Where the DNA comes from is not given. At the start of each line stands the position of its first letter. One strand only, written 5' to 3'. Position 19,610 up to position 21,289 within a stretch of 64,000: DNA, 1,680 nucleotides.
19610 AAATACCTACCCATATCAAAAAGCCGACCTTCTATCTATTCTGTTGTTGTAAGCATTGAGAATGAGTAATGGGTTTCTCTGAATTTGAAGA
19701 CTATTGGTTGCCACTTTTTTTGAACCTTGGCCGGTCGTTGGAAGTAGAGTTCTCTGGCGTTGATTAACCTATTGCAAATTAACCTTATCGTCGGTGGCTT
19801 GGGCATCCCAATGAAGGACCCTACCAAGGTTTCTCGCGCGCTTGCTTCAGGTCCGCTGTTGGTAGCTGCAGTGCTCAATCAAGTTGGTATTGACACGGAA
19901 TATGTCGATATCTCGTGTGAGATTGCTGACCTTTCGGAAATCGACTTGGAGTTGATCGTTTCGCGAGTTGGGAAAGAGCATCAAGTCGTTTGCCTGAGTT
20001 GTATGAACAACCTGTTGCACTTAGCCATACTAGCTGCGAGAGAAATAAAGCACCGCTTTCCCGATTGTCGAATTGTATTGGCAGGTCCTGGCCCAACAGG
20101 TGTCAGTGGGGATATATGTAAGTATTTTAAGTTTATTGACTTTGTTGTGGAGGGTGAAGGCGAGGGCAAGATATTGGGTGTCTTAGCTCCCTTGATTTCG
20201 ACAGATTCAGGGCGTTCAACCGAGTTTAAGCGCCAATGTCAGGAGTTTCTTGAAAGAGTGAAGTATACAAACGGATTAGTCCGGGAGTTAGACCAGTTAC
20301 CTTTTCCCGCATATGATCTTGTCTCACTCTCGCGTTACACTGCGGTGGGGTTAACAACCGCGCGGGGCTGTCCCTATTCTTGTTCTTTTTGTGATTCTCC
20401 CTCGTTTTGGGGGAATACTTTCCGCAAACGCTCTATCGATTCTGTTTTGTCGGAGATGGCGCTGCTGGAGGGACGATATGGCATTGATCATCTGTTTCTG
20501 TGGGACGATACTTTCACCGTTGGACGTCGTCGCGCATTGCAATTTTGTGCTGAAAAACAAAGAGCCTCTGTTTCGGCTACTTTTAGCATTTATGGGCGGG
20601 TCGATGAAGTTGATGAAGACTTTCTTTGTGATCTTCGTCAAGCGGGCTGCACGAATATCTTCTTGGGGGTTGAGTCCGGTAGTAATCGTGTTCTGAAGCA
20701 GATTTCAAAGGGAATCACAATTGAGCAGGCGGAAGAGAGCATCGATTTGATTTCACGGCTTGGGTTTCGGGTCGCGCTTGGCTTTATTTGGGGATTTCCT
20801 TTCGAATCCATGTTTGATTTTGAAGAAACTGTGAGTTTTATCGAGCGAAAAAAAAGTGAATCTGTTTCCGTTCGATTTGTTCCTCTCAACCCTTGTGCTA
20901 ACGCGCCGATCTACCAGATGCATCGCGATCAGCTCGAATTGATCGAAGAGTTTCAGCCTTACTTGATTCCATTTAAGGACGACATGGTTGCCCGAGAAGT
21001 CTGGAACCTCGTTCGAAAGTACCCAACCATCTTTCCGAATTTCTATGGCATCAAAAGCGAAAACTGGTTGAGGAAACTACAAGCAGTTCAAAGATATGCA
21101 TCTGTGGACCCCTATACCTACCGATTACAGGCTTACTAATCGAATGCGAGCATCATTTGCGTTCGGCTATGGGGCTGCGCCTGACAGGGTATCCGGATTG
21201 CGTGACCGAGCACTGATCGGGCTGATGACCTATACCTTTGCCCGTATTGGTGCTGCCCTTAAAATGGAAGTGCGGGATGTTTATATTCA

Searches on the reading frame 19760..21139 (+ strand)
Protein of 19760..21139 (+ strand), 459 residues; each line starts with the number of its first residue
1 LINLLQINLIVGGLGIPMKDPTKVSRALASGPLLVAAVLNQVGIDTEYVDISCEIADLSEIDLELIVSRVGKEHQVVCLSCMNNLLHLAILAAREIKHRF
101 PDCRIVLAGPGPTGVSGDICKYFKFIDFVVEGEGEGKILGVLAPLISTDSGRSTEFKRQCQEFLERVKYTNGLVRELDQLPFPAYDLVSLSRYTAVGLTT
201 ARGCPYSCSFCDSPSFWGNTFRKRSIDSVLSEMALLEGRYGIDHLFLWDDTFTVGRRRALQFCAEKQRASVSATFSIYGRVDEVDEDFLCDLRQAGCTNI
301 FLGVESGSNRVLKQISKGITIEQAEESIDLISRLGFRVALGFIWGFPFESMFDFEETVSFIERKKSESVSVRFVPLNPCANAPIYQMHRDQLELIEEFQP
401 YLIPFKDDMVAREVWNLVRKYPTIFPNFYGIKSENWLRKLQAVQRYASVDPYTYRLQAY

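Call 97: search_protein_families(library=pfam, proteins=[window:19760-21139:+], max_evalue=0.0001)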
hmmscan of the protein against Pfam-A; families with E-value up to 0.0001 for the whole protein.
window:19760-21139:+ (459 aa): 2 families
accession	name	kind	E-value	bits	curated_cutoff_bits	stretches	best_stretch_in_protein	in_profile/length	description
PF04055.27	Radical_SAM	-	2.5e-22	80.2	29.5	1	200-361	3-166/166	Radical SAM superfamily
PF02310.24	B12-binding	-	2.9e-07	30.8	32.1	1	33-136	18-115/121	B12 binding domain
